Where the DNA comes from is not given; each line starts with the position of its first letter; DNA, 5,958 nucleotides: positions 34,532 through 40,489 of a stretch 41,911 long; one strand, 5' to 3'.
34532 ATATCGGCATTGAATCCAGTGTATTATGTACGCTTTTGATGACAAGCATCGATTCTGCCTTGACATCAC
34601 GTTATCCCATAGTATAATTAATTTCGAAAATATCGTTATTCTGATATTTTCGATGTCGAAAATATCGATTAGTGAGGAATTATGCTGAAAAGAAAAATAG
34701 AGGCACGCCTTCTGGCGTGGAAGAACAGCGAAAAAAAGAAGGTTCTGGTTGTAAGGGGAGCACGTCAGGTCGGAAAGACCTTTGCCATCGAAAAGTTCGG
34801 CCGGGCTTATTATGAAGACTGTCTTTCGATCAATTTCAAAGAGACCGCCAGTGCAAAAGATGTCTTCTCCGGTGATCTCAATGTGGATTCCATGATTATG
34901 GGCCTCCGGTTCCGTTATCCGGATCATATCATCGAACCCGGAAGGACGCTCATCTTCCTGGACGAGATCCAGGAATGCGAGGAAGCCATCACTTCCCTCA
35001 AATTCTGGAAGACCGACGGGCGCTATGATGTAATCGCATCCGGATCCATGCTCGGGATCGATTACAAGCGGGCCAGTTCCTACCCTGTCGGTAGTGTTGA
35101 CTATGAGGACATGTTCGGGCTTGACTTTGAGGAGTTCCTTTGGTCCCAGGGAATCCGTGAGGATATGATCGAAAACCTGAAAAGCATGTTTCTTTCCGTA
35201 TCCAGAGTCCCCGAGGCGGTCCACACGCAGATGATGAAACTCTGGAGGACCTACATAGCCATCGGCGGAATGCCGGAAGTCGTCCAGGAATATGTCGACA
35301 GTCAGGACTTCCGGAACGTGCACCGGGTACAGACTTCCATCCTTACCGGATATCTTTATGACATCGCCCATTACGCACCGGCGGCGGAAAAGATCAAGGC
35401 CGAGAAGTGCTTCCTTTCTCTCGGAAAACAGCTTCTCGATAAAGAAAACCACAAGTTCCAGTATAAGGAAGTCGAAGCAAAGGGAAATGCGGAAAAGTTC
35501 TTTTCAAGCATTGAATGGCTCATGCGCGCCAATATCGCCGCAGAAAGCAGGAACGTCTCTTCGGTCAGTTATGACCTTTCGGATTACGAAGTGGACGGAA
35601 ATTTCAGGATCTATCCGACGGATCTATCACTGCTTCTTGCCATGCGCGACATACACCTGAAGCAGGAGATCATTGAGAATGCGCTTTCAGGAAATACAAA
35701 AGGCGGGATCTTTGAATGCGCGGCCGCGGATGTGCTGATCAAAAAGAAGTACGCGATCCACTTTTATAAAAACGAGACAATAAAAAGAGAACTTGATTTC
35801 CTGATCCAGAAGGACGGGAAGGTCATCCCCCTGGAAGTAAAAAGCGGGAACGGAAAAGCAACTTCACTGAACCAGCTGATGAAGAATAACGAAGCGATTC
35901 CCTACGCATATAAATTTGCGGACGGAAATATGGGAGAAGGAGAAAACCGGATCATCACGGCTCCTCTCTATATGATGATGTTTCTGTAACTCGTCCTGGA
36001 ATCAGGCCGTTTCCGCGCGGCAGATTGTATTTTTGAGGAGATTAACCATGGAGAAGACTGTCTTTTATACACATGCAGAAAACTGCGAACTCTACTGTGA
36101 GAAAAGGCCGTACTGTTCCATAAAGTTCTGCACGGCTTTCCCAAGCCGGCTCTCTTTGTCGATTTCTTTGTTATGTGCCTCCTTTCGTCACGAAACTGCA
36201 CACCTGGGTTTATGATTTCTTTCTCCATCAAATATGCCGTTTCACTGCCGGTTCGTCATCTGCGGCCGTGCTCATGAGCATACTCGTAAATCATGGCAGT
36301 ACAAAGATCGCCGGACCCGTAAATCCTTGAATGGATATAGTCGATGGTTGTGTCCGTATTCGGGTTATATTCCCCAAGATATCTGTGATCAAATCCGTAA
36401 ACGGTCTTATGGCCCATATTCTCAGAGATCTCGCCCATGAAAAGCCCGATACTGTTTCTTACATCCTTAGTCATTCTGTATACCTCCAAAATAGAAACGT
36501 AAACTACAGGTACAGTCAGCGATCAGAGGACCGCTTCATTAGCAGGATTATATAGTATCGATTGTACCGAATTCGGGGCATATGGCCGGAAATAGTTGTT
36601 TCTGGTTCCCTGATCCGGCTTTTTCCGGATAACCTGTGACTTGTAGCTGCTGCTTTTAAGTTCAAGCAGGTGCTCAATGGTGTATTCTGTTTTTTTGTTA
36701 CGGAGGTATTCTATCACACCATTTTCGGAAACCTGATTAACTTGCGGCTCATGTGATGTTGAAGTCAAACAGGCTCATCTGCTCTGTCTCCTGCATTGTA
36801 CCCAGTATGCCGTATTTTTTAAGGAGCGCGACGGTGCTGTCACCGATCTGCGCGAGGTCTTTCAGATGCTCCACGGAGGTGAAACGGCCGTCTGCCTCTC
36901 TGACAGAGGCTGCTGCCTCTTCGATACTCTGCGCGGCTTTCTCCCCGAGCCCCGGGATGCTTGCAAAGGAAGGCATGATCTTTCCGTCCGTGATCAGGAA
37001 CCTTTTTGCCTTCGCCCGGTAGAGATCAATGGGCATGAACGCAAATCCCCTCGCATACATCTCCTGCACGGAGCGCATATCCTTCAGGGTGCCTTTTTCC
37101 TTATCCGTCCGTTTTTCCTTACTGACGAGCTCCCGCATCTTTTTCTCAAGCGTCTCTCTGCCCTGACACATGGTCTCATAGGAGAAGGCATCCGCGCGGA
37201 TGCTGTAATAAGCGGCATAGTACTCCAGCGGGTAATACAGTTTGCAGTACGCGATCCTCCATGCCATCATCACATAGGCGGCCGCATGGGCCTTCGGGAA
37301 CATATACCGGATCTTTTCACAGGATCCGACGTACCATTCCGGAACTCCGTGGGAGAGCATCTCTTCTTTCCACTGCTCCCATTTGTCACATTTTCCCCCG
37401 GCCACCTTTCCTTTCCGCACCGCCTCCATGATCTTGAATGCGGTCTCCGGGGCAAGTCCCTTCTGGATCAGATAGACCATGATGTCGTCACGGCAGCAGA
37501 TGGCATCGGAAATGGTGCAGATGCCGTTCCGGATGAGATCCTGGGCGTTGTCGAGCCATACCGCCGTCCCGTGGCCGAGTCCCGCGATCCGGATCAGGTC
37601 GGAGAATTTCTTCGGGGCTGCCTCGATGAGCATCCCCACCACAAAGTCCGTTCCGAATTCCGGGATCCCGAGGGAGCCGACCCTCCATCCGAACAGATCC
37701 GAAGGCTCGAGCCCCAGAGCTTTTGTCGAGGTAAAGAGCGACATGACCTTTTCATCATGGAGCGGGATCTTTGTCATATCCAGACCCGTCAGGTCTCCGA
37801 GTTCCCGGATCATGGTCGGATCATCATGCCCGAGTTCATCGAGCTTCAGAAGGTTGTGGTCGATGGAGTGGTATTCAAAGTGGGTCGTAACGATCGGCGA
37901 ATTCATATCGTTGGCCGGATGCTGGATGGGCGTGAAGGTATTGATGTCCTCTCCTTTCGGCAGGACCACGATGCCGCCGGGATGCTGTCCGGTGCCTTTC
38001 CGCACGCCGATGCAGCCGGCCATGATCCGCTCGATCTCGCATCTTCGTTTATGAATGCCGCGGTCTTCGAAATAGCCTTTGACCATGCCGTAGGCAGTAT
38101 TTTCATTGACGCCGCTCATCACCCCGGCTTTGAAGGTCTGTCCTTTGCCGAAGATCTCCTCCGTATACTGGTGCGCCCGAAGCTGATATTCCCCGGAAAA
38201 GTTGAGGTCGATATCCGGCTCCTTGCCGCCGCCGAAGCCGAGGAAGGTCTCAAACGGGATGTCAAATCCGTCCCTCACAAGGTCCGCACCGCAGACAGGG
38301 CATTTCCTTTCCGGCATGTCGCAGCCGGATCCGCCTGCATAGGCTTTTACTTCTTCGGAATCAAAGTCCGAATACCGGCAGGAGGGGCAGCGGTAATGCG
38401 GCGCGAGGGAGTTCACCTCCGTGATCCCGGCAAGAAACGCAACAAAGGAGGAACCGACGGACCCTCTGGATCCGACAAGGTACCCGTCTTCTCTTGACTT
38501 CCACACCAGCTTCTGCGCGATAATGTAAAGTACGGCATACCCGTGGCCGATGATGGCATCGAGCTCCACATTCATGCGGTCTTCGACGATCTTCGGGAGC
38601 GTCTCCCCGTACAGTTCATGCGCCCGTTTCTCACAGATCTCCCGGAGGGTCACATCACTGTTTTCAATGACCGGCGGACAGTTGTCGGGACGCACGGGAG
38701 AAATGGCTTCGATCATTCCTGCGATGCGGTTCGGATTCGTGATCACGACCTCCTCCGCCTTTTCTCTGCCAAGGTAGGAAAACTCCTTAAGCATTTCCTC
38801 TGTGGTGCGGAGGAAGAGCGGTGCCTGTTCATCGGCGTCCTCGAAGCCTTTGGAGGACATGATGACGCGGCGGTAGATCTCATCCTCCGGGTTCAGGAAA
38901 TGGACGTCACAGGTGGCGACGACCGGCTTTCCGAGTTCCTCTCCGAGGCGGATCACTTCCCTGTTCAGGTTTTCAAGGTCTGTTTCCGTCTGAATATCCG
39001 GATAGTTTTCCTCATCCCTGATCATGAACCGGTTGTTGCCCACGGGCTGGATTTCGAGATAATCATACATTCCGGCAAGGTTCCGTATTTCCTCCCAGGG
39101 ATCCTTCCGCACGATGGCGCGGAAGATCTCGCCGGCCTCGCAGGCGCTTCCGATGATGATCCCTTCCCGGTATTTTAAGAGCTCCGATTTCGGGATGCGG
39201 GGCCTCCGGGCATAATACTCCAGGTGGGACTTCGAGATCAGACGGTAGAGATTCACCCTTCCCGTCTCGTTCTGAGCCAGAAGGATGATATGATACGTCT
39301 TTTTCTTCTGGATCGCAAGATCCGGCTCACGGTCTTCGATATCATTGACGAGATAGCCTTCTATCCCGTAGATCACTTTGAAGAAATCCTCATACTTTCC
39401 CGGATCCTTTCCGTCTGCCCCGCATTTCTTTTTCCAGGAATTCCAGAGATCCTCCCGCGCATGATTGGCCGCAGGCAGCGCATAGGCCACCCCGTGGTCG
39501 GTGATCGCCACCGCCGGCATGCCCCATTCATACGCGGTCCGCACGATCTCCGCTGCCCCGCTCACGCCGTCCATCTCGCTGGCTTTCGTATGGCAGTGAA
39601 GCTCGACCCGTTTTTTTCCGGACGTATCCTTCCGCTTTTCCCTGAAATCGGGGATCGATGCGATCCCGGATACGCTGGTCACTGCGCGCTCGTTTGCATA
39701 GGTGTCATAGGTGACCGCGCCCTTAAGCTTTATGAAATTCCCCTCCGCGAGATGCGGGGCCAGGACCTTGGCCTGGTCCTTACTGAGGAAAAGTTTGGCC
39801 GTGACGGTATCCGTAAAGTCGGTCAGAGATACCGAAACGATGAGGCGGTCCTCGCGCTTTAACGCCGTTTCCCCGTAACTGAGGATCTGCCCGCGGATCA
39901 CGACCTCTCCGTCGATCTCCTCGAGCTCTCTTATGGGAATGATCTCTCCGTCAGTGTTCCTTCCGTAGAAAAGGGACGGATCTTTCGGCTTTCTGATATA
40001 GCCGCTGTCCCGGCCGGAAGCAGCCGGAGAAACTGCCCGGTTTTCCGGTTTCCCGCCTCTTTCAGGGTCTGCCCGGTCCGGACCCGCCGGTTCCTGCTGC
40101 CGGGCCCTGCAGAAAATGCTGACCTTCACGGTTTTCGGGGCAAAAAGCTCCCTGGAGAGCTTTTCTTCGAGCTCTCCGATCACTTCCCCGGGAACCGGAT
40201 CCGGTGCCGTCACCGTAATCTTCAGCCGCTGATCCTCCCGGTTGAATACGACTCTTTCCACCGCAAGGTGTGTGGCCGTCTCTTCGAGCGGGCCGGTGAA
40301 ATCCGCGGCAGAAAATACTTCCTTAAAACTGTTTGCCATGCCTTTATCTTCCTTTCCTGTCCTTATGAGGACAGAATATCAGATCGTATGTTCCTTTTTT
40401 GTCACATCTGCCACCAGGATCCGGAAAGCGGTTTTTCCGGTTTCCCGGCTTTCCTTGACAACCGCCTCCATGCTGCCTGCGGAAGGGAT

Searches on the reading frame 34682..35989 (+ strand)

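Call 15: search_protein_families(library=pfam, max_evalue=0.001, proteins=[window:34682-35989:+])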
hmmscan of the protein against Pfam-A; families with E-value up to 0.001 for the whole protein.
window:34682-35989:+ (435 aa): 2 families
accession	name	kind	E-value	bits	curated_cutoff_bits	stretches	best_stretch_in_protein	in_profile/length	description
PF13635.12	DUF4143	-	4.5e-23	82.2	28.1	1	227-389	3-160/160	Domain of unknown function (DUF4143)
PF13173.12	AAA_14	-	3.2e-22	79.4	27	1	19-153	2-129/129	AAA domain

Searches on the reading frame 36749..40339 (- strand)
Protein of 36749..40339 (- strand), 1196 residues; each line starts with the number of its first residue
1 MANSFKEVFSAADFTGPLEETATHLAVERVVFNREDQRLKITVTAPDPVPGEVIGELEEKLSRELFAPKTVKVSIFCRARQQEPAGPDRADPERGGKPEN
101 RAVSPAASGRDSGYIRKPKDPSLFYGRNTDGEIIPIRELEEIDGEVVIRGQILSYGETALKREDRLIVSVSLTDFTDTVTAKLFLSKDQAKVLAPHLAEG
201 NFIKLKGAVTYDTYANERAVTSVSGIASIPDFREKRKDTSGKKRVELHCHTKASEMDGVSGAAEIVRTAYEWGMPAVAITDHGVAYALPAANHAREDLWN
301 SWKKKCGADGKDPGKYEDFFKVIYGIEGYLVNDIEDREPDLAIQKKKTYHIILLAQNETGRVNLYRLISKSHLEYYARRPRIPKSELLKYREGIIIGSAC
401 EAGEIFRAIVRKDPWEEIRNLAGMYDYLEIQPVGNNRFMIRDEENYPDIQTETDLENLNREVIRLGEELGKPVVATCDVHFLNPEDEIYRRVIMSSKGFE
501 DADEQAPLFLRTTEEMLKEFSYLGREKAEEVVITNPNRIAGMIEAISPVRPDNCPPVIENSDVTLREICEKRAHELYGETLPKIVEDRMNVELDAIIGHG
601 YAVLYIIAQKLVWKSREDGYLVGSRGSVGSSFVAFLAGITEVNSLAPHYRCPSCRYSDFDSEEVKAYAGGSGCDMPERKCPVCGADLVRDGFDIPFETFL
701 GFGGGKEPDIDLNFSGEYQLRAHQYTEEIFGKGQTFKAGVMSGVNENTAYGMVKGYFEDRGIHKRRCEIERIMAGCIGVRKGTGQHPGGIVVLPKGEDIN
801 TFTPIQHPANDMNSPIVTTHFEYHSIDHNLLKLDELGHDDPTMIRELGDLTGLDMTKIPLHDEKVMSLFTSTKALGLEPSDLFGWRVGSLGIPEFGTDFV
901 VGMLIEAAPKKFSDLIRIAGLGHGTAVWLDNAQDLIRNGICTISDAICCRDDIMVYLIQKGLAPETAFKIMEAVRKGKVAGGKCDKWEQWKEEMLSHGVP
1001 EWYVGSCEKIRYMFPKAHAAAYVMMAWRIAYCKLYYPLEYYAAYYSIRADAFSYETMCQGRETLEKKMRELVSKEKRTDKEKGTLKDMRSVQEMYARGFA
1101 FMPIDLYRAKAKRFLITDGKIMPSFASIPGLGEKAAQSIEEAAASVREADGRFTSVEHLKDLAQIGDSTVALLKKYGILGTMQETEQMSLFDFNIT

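Call 15: search_protein_families(library=pfam, max_evalue=0.001, proteins=[window:36749-40339:-])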
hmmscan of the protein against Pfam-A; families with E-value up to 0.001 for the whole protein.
window:36749-40339:- (1196 aa): 6 families
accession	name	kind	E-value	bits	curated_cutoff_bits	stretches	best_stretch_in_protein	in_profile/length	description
PF07733.18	DNA_pol3_alpha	-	3.8e-49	168.1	23.9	2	564-750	2-144/260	Bacterial DNA polymerase III alpha NTPase domain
PF02811.25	PHP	-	2.4e-29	103.2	26.4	1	246-425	1-148/164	PHP domain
PF17657.6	DNA_pol3_finger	-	1.3e-23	83.6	22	1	840-996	1-164/166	Bacterial DNA polymerase III alpha subunit finger domain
PF14480.11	DNA_pol3_a_NI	-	1.3e-06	28.7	22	1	5-75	2-72/72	DNA polymerase III polC-type N-terminus I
PF12836.13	HHH_3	-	3.1e-05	24.4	27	1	1127-1175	18-62/65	Helix-hairpin-helix motif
PF14579.12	HHH_6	-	9e-05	23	25.6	1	1100-1185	3-86/90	Helix-hairpin-helix motif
